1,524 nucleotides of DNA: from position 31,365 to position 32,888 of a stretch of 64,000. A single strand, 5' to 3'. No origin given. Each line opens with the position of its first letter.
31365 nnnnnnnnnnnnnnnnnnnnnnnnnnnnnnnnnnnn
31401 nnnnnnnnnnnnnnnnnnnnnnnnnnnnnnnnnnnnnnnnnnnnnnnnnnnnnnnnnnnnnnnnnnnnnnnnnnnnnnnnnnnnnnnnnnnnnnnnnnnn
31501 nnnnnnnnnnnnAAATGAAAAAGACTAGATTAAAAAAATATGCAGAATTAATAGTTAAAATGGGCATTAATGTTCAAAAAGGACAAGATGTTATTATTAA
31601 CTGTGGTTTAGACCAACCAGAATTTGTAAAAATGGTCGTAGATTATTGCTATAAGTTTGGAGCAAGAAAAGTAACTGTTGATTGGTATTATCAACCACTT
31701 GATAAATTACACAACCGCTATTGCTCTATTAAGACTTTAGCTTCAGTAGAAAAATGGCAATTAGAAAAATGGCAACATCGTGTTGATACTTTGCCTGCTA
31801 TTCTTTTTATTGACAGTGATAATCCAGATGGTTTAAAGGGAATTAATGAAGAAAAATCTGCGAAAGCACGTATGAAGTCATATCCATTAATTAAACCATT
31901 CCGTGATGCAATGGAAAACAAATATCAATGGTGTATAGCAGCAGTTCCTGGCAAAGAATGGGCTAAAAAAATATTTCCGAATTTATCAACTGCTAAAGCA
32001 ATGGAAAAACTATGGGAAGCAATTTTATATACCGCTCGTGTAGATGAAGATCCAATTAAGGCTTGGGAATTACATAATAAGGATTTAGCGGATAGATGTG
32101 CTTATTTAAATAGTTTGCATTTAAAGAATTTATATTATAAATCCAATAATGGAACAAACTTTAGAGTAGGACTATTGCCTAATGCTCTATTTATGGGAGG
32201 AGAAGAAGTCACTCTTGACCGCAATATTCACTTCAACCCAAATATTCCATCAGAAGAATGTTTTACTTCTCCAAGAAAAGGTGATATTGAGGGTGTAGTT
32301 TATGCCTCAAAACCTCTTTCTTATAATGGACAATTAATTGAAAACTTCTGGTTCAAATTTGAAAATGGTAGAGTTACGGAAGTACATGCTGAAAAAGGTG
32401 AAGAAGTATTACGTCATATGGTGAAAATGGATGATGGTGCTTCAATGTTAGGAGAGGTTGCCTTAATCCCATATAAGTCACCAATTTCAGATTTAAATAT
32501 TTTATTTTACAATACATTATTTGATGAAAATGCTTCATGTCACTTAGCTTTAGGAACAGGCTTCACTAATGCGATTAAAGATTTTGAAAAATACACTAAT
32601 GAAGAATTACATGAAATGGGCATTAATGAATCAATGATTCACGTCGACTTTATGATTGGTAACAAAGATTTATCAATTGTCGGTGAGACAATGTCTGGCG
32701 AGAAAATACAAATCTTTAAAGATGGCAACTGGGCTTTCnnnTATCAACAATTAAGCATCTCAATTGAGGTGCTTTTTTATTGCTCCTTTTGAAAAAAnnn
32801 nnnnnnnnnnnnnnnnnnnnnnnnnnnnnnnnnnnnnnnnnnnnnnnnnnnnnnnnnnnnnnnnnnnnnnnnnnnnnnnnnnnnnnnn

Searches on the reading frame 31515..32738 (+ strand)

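Call 41: search_protein_families(library=pfam, proteins=[window:31515-32738:+], max_evalue=0.1)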
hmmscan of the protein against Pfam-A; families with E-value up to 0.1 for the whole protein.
window:31515-32738:+ (408 aa): 1 family
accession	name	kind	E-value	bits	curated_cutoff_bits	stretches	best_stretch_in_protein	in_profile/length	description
PF02073.20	Peptidase_M29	-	3.9e-154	513.8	27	1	3-406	2-406/406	Thermophilic metalloprotease (M29)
